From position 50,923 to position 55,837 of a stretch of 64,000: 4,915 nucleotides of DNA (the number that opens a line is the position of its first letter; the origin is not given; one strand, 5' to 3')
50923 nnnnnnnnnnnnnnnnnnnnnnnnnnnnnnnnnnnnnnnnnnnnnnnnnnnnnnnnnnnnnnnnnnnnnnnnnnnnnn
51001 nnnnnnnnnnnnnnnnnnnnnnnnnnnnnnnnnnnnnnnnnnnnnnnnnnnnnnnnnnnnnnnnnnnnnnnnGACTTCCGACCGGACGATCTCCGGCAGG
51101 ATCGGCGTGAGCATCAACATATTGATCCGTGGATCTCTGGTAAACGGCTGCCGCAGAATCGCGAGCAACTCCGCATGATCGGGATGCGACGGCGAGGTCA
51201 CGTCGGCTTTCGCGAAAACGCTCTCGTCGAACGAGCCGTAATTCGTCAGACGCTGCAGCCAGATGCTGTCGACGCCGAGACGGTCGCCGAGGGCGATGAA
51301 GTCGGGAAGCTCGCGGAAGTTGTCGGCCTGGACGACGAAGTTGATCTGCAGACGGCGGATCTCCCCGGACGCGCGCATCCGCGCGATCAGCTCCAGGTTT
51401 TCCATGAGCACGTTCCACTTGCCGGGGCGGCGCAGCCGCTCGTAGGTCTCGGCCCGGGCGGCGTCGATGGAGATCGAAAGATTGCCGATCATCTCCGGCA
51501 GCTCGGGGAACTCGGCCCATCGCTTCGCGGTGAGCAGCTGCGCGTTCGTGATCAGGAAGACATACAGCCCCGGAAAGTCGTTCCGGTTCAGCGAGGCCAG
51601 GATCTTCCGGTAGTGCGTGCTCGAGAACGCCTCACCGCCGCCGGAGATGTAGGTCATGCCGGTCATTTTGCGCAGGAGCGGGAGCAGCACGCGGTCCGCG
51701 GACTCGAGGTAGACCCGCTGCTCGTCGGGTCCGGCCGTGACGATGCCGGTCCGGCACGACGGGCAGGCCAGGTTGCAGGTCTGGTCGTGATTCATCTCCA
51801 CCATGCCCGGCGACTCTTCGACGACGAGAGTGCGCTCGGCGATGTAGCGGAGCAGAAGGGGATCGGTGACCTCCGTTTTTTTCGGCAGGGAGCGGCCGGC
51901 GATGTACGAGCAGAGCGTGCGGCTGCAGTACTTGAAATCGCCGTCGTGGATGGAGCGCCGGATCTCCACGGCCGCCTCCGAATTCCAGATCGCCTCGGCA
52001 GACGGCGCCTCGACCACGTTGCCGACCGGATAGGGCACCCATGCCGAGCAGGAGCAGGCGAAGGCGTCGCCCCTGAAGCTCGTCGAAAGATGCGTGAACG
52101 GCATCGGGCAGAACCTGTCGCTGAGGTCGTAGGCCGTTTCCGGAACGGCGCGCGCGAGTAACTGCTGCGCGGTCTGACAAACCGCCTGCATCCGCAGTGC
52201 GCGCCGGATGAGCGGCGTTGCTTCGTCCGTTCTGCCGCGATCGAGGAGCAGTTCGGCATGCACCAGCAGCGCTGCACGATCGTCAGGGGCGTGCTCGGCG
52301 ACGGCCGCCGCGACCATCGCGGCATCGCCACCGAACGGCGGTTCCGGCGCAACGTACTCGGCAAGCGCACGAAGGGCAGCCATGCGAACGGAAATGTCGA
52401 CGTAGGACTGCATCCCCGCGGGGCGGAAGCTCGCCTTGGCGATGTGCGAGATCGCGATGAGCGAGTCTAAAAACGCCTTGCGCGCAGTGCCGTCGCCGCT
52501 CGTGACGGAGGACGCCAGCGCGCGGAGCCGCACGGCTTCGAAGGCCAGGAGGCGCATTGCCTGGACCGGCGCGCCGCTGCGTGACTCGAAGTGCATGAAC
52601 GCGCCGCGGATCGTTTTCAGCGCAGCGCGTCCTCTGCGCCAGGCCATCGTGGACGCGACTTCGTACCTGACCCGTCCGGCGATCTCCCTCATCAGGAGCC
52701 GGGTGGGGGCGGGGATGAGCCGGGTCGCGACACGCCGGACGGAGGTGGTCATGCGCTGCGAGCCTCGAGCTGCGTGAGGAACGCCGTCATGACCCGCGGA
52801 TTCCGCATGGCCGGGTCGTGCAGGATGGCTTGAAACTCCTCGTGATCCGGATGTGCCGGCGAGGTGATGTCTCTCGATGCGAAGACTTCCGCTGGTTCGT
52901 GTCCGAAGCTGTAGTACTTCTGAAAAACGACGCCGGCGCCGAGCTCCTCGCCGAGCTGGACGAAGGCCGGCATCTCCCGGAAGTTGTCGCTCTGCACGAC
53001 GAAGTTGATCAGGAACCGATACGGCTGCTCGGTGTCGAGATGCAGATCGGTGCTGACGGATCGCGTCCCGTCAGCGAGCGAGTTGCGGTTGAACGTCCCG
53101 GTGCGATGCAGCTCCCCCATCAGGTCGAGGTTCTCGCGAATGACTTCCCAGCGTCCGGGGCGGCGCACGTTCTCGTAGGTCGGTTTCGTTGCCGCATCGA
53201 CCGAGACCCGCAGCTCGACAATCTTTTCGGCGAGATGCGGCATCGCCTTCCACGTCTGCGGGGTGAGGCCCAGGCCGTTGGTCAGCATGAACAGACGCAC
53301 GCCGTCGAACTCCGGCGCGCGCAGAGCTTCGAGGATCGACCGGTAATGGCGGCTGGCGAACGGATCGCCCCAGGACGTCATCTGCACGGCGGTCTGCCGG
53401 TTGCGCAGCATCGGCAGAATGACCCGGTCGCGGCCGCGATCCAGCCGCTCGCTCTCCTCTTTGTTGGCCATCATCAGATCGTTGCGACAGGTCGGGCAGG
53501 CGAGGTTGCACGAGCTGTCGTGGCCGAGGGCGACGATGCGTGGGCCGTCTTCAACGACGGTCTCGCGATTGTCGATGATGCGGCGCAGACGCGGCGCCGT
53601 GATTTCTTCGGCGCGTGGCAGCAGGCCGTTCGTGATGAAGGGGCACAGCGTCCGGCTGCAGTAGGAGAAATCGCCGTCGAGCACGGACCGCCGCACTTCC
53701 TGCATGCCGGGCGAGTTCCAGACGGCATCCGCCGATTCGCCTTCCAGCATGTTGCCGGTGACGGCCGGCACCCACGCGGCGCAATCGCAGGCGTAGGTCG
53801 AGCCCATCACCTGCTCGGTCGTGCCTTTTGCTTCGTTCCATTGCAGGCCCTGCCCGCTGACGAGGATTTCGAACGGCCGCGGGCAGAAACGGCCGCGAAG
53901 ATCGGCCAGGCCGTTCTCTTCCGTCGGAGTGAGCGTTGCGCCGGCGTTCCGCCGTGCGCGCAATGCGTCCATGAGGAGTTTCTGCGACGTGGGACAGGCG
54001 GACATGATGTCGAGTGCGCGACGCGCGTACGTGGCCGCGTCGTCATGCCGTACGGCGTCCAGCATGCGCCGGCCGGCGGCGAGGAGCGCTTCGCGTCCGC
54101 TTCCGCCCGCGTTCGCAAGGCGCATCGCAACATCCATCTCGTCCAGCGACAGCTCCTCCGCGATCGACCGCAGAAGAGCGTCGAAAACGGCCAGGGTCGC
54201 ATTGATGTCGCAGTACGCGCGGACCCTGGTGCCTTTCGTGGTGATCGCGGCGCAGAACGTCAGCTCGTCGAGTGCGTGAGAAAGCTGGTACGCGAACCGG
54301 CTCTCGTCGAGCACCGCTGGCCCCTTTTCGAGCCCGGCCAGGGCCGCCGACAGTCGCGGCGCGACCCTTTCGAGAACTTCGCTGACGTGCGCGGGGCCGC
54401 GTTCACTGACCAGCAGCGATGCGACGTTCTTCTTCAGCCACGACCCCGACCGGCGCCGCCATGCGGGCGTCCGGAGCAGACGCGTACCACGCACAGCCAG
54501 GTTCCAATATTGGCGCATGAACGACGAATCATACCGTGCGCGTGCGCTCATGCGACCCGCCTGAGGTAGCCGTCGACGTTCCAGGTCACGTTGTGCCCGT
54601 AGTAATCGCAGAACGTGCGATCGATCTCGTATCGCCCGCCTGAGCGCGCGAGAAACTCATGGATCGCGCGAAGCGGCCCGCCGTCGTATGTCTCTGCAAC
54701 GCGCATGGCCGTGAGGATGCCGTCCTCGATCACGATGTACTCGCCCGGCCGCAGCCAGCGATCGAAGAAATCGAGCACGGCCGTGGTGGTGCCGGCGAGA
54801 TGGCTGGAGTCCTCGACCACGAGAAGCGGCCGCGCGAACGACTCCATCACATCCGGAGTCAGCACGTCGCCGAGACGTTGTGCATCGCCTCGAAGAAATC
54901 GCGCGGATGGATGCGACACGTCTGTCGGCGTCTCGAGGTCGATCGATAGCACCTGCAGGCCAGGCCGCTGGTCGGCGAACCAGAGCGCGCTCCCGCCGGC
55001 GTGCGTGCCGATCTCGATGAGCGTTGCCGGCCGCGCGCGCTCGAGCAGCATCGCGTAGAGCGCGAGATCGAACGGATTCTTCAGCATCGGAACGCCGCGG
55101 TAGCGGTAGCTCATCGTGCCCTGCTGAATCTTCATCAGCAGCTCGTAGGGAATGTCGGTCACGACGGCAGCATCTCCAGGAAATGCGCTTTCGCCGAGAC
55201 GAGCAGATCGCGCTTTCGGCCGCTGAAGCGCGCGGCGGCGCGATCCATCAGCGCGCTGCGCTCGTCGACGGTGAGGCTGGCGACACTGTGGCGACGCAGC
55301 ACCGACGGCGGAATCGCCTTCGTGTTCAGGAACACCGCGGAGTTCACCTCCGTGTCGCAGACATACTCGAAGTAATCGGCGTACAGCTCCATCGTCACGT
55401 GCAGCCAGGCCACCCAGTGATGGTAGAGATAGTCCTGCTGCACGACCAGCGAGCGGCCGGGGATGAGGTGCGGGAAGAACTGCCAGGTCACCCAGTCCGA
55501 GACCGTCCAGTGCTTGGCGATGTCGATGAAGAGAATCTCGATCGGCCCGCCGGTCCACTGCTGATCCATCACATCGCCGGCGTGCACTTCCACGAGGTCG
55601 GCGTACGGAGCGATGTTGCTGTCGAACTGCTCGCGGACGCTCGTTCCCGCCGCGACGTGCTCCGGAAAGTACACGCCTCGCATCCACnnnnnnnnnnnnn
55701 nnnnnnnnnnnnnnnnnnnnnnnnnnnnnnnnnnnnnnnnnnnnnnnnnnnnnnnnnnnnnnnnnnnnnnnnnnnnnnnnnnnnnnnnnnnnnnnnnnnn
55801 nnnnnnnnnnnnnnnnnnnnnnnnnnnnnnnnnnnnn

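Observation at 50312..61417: ABC-transporter-dependent glycan locus with four methyltransferase modules and two paralogous radical-SAM enzymes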

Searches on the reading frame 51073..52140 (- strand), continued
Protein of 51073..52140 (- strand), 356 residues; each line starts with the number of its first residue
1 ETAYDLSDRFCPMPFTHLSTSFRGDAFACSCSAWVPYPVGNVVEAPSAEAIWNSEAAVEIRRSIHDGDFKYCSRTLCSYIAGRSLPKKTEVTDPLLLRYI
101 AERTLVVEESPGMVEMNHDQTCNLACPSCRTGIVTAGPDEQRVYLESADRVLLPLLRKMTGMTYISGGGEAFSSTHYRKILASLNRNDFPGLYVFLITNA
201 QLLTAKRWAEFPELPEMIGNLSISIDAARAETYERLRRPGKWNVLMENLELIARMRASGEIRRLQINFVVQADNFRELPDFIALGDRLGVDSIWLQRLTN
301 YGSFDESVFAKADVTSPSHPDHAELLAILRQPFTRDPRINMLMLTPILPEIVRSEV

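Call 84: find_encoding_contigs(protein=P0391, flank=10000, max_places=1)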
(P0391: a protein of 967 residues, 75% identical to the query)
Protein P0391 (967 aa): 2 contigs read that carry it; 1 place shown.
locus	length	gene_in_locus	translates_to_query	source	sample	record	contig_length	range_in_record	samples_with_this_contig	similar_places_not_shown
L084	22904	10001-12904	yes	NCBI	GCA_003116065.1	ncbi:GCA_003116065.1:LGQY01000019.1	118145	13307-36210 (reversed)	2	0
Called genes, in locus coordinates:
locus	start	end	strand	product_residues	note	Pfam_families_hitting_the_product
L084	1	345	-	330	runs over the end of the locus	PF01073:3Beta_HSD, PF01370:Epimerase, PF02719:Polysacc_synt_2 (weak), PF04321:RmlD_sub_bind, PF05368:NmrA, PF07993:NAD_binding_4 (faint), PF13460:NAD_binding_10, PF16363:GDP_Man_Dehyd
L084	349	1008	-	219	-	PF13580:SIS_2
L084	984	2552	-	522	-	PF01467:CTP_transf_like, PF00294:PfkB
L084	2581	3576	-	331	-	PF01073:3Beta_HSD, PF01370:Epimerase, PF02719:Polysacc_synt_2, PF04321:RmlD_sub_bind, PF05368:NmrA, PF07993:NAD_binding_4, PF13460:NAD_binding_10, PF16363:GDP_Man_Dehyd, +1 more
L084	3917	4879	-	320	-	-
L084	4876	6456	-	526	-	PF04055:Radical_SAM, PF22674:C2185-like_N (faint), PF13186:SPASM (weak)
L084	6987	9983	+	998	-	PF13186:SPASM, PF04055:Radical_SAM, PF13186:SPASM (weak), PF04055:Radical_SAM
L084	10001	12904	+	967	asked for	PF13186:SPASM, PF05711:TylF, PF13578:Methyltransf_24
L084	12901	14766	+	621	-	PF02543:Carbam_trans_N, PF16861:Carbam_trans_C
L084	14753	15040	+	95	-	-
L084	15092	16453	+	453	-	PF24575:TPR_Slam (faint), PF07719:TPR_2 (faint), PF13424:TPR_12 (faint), PF13428:TPR_14 (faint), PF13176:TPR_7 (faint), PF13432:TPR_16 (weak), PF14559:TPR_19 (weak), PF09976:TPR_21 (weak), +1 more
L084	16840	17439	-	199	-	-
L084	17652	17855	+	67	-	-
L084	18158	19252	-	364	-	PF08545:ACP_syn_III, PF08541:ACP_syn_III_C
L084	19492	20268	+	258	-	PF23441:SDR (faint), PF00106:adh_short, PF08659:KR, PF13561:adh_short_C2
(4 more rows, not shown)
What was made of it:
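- The Azospirillum sp. TSO5 rSAM-TylF fusion sits beside heptose-nucleotide genes, NDP-sugar epimerases/dehydratases, further twitch-rSAM modules and a carbamoyltransferase (call 84). The Azospirillum relative lies beside GmhA/HldE-like and NDP-sugar epimerase/dehydratase genes (call 84).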

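Call 85: find_encoding_contigs(protein=P0392, flank=10000, max_places=1)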
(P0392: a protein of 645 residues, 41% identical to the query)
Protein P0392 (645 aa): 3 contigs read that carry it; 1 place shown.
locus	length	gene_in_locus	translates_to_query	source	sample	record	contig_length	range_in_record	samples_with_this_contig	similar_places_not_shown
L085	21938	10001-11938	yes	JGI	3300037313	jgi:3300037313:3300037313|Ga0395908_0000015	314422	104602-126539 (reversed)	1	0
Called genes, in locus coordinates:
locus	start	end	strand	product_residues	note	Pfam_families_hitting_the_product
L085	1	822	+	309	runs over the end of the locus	PF02779:Transket_pyr, PF02780:Transketolase_C, PF17147:PFOR_II (weak)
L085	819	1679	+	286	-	-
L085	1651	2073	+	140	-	-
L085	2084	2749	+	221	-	PF01209:Ubie_methyltran (weak), PF13489:Methyltransf_23, PF13847:Methyltransf_31, PF08241:Methyltransf_11, PF08242:Methyltransf_12, PF13649:Methyltransf_25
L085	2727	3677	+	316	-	PF01370:Epimerase, PF04321:RmlD_sub_bind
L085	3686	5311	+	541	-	PF22674:C2185-like_N (weak)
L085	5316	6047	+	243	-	PF13489:Methyltransf_23, PF08241:Methyltransf_11 (weak), PF08242:Methyltransf_12, PF13649:Methyltransf_25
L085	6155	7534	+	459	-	PF14559:TPR_19 (faint), PF13428:TPR_14 (faint)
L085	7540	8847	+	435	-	-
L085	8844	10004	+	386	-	PF13489:Methyltransf_23, PF08241:Methyltransf_11 (weak), PF08242:Methyltransf_12, PF13649:Methyltransf_25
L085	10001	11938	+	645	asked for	PF13186:SPASM (weak)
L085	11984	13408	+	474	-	-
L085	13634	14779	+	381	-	PF13489:Methyltransf_23, PF08241:Methyltransf_11 (faint), PF08242:Methyltransf_12 (weak)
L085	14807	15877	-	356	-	PF04055:Radical_SAM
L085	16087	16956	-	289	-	PF18588:WcbI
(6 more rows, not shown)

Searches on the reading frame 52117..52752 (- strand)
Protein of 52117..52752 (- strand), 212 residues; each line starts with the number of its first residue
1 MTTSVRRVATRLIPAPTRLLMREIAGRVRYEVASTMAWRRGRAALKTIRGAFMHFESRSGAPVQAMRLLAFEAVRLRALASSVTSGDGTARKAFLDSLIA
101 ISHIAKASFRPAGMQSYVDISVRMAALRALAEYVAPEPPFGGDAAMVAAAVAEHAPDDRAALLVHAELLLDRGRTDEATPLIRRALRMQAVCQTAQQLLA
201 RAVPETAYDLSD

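Call 34: search_protein_families(library=pfam, proteins=[window:52117-52752:-], max_evalue=10)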
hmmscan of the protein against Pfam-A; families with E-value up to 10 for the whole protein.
seq(212 aa): 5 families
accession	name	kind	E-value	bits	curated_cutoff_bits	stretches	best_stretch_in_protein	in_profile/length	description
PF13432.12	TPR_16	-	0.00042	21.2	32.7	2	145-188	18-60/65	Tetratricopeptide repeat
PF14559.12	TPR_19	-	0.0024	18.6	25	1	143-201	9-67/68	Tetratricopeptide repeat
PF25063.1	ARM_TT21_C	-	0.0082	16.5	35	1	154-199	90-135/209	Tetratricopeptide repeat protein 21 C-terminal ARM domain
PF07721.20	TPR_4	-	0.0089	17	27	1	160-184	2-26/26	Tetratricopeptide repeat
PF13428.12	TPR_14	-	0.048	14.8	23.5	1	160-201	2-43/44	Tetratricopeptide repeat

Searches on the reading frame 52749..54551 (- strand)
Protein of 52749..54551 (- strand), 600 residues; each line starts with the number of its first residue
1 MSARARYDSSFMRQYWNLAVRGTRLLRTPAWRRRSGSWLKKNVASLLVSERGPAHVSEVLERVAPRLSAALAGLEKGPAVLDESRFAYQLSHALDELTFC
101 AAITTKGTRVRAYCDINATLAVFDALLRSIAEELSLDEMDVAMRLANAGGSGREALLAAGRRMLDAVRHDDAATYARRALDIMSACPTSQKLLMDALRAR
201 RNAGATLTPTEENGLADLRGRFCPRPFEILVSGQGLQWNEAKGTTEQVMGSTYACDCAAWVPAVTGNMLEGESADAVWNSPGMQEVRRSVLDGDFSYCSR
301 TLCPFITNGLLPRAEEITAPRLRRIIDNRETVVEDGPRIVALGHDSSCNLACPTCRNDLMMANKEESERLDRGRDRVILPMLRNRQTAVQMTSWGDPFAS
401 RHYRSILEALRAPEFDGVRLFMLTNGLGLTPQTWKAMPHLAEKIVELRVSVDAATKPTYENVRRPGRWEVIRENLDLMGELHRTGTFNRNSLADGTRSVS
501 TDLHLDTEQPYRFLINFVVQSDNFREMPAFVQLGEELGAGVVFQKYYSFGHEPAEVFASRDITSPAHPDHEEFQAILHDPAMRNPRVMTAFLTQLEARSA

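Call 5: search_protein_families(library=pfam, proteins=[window:52749-54551:-], max_evalue=0.01)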
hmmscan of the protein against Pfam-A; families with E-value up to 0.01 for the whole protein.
window:52749-54551:- (600 aa): 1 family
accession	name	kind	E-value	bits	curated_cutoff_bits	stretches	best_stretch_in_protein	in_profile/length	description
PF04055.27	Radical_SAM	-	1.5e-06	29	29.5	1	348-482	7-140/166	Radical SAM superfamily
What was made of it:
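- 52749..54551 (-): rSAM1 (600 aa): helical N-domain; twitch-like Cys domain (about 53616-53891; C222, C255, C257, C298, C303); CX3CX2C at C348/C352/C355. ATGA overlaps at both ends. Pfam Radical_SAM 29.0 bits, cutoff 29.5 (call 5).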

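Call 6: search_protein_families(library=ncbifam, proteins=[window:52749-54551:-], max_evalue=0.01)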
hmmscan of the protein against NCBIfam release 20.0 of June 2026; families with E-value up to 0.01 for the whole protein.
window:52749-54551:- (600 aa): 11 families
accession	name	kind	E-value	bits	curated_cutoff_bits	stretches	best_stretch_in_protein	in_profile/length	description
NF033640.1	N_Twi_rSAM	subfamily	4.3e-12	45.8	170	1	249-482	17-269/398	twitch domain-containing radical SAM protein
TIGR04321.1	spiroSPASM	subfamily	1.7e-11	43.5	250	1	309-550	202-421/510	spiro-SPASM protein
TIGR04311.1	rSAM_Geo_metal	subfamily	1.1e-08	34.5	400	1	344-538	9-178/423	radical SAM/SPASM family putative metalloenzyme maturase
TIGR04317.1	W_rSAM_matur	equivalog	7.4e-07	28.6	380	1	345-481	11-139/349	tungsten cofactor oxidoreductase radical SAM maturase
TIGR04545.1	rSAM_ahbD_hemeb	equivalog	6.9e-06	25.7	500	1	341-464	3-119/339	heme b synthase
TIGR03962.1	mycofact_rSAM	equivalog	5.8e-05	22.4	265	0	347-477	21-143/339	mycofactocin radical SAM maturase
TIGR03972.1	rSAM_TYW1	equivalog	0.0006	19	317.95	1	403-495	133-222/297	4-demethylwyosine synthase TYW1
TIGR02109.1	PQQ_syn_pqqE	equivalog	0.00099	18.1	381.35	0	347-455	16-117/358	pyrroloquinoline quinone biosynthesis protein PqqE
TIGR04053.2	TIGR04053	equivalog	0.0037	16.6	395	0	334-473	4-140/366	TIGR04053 family radical SAM/SPASM domain-containing protein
NF049973.1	radical_Rv1681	equivalog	0.0052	15.8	380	1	346-472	80-200/326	Rv1681 family radical SAM protein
TIGR04038.1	tatD_link_rSAM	subfamily_domain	0.0065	16.3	129.7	0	347-466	17-137/192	TatD family nuclease-associated radical SAM protein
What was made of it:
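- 52749..54551 (-): NF033640 45.8 bits (call 6).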

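Call 56: list_cluster_members(proteins=[P0001, window:52749-54551:-, window:57816-60641:-])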
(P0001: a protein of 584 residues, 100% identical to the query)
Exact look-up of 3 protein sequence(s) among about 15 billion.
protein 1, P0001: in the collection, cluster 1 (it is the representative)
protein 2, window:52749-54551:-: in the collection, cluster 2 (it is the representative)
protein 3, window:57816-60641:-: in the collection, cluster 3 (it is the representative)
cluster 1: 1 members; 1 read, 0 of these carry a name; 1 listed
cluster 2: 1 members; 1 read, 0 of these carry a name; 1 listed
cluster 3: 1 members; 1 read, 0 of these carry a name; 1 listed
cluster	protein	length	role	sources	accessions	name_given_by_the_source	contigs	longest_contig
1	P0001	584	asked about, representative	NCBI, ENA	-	-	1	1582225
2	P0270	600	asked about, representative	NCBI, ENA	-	-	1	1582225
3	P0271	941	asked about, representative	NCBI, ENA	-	-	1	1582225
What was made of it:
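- Checked: Public gene calls of exactly 941, 600 and 584 aa agree with it (call 56):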

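Call 88: search_protein_families(library=padloc, proteins=[window:52749-54551:-], max_evalue=0.001)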
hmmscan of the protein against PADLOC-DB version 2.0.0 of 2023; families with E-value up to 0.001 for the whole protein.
window:52749-54551:- (600 aa): 0 families

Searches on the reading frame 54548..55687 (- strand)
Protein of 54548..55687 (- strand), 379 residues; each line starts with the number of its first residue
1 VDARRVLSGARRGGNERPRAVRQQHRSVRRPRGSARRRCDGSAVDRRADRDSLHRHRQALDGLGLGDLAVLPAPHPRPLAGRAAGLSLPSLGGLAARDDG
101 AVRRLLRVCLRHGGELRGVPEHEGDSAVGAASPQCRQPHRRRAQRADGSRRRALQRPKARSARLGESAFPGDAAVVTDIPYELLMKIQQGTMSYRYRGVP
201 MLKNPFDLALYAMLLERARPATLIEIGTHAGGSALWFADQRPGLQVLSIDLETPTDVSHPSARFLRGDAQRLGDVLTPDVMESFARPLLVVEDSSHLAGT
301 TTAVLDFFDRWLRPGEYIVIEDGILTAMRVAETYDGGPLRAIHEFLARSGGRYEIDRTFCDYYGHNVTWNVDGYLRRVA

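Call 5: search_protein_families(library=pfam, proteins=[window:54548-55687:-], max_evalue=0.01)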
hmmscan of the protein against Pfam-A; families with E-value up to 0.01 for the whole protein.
window:54548-55687:- (379 aa): 2 families
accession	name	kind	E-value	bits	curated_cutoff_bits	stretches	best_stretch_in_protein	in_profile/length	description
PF04989.18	RMNT_CmcI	-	2.6e-19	70.2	23.2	1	192-378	5-206/206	Rhamnosyl O-methyltransferase/CmcI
PF13578.12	Methyltransf_24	-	0.00039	21.7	26.3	1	224-322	1-104/105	Methyltransferase domain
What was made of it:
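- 54548..55162 (-): CmcI / rhamnosyl O-methyltransferase-like gene (204 aa, GTG start, GTGA overlap). Accessory part of the cassette. Pfam RMNT_CmcI 70.2 bits (call 5).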

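Call 6: search_protein_families(library=ncbifam, proteins=[window:54548-55687:-], max_evalue=0.01)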
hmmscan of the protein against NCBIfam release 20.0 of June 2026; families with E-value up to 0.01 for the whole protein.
window:54548-55687:- (379 aa): 1 family
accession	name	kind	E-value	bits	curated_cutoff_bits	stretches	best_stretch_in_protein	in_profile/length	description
NF045824.1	RhmsylMtase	equivalog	2.2e-12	46.9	400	1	195-376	36-224/226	rhamnosyl O-methyltransferase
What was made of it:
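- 54548..55162 (-): NCBIfam rhamnosyl O-methyltransferase 46.9 bits, below the cutoff of 400 (call 6).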
